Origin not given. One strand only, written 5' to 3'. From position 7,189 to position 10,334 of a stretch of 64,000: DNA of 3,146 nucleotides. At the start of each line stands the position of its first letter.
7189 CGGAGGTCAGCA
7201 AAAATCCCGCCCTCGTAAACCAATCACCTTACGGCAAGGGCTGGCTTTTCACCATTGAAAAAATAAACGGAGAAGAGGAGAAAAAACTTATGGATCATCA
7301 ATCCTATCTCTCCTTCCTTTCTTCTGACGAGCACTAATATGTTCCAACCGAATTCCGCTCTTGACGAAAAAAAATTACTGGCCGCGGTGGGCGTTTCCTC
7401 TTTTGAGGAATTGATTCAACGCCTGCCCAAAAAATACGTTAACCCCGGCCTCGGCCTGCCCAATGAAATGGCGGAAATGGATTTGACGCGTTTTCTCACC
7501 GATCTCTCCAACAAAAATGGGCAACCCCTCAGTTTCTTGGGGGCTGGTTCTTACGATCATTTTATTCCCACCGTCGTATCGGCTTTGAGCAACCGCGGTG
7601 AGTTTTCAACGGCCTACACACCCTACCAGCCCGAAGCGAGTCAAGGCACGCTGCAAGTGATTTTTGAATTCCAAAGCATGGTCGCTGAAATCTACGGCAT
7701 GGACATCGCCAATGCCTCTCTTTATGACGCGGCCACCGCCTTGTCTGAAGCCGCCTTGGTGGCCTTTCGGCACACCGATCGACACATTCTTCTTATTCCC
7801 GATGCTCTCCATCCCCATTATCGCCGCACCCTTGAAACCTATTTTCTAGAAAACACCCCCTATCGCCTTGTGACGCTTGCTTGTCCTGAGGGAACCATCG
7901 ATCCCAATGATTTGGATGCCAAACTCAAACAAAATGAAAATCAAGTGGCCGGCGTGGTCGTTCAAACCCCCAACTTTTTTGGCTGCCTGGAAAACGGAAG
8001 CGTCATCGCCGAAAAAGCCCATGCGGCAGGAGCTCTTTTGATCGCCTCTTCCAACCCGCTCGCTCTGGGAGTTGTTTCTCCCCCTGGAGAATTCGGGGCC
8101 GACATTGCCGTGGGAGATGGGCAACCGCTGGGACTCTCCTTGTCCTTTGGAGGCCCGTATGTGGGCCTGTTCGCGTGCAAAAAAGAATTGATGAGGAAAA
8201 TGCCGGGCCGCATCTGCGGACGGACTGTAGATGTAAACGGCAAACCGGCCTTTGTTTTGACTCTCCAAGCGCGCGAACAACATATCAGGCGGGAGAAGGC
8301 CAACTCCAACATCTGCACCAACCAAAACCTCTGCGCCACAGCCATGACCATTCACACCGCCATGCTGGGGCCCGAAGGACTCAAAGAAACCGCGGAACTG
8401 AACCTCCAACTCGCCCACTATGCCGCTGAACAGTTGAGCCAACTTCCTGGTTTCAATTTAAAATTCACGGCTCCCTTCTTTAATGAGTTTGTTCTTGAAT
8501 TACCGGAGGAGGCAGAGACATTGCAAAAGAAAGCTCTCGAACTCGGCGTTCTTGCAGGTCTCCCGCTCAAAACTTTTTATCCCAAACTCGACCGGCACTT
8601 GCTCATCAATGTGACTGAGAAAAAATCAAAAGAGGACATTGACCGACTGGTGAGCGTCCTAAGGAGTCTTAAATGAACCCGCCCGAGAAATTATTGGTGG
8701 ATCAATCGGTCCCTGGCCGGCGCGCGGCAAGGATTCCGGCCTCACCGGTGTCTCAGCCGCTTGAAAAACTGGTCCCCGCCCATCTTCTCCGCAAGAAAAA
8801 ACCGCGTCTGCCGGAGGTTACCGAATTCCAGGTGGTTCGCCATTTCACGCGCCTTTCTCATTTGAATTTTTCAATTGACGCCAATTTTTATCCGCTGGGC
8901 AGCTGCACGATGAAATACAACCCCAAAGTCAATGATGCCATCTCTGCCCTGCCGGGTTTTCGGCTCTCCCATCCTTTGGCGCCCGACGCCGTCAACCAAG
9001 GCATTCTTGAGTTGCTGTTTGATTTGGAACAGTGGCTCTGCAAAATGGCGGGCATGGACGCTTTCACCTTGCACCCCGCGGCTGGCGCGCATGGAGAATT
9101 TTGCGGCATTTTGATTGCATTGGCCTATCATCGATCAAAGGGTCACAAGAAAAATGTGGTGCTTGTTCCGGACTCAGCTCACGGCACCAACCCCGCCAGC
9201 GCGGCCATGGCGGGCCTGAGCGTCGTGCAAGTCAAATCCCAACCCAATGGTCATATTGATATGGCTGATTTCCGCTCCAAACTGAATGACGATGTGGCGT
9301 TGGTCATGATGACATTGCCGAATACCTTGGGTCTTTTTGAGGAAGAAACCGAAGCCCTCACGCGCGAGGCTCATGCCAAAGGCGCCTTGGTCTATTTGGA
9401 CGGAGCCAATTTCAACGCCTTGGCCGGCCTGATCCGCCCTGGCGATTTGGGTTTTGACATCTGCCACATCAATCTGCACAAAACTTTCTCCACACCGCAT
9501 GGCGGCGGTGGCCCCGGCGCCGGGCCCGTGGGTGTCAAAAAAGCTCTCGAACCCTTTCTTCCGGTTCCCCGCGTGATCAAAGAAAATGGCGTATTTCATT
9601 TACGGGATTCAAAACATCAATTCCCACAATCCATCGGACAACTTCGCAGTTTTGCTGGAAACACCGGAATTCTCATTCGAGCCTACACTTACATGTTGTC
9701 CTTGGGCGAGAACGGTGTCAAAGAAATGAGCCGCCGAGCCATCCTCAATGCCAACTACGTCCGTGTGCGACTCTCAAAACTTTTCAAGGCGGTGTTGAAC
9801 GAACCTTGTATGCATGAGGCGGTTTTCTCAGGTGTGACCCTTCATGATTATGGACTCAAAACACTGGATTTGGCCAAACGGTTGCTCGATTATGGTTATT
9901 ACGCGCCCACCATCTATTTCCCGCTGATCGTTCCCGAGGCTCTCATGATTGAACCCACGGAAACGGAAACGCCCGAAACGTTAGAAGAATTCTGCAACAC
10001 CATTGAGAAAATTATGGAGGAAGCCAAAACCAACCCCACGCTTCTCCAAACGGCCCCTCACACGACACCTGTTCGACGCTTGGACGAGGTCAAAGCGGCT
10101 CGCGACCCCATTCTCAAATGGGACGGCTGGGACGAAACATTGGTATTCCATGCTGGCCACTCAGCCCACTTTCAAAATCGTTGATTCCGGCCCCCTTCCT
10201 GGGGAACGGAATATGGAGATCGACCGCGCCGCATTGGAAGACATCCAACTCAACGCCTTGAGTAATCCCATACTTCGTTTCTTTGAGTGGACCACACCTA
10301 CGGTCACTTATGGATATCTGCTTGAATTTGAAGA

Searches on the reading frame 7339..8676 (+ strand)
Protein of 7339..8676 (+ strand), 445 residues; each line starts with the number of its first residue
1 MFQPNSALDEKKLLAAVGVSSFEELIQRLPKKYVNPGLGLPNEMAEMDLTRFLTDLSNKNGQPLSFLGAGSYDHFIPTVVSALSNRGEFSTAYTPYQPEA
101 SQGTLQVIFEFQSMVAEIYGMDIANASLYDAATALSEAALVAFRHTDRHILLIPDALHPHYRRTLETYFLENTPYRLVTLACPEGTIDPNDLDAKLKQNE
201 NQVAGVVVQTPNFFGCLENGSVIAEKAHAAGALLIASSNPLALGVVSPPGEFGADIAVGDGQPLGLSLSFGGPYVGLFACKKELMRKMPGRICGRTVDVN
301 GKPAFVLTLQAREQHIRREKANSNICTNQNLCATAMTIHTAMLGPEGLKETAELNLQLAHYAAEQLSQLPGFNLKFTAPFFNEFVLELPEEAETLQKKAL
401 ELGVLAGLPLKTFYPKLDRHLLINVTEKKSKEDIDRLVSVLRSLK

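Call 5: search_protein_families(library=pfam, proteins=[window:7339-8676:+], max_evalue=0.1)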
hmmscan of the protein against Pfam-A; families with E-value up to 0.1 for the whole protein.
window:7339-8676:+ (445 aa): 3 families
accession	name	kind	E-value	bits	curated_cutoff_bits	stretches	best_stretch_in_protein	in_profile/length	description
PF02347.22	GDC-P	-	9e-121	404.2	26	1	4-441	5-429/429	Glycine cleavage system P-protein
PF00155.27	Aminotran_1_2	-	0.0018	18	19.7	1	102-212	38-156/361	Aminotransferase class I and II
PF00266.25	Aminotran_5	-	0.081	12.3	21.5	0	183-374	123-299/371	Aminotransferase class-V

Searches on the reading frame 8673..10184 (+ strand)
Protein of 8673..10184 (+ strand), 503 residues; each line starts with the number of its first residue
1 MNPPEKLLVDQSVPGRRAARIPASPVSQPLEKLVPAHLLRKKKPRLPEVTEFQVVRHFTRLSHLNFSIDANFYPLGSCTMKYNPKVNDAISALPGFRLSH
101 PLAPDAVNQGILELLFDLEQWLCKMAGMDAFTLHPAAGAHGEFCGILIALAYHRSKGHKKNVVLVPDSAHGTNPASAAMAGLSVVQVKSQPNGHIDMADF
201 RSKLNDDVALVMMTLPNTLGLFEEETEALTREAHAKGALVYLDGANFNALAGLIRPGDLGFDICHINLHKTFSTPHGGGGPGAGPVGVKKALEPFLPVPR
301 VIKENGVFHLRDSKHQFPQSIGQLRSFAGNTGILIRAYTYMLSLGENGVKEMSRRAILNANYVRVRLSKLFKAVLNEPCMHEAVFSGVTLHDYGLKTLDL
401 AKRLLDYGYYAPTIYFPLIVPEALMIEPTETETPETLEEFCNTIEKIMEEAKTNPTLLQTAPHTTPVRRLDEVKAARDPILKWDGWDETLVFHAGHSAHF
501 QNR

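Call 5: search_protein_families(library=pfam, proteins=[window:8673-10184:+], max_evalue=0.1)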
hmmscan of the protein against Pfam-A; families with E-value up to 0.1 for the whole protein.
window:8673-10184:+ (503 aa): 5 families
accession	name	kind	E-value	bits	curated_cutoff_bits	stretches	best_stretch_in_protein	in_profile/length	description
PF21478.3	GcvP2_C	-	7e-23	81.3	27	1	353-452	2-103/122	Glycine dehydrogenase, C-terminal domain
PF02347.22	GDC-P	-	4.3e-16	59.2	26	1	30-297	27-284/429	Glycine cleavage system P-protein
PF00266.25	Aminotran_5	-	5.8e-11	42.4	21.5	1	147-277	76-207/371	Aminotransferase class-V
PF00155.27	Aminotran_1_2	-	1.6e-05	24.8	19.7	1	158-243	89-185/361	Aminotransferase class I and II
PF01212.27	Beta_elim_lyase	-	0.001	18.9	27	1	116-250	35-176/288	Beta-eliminating lyase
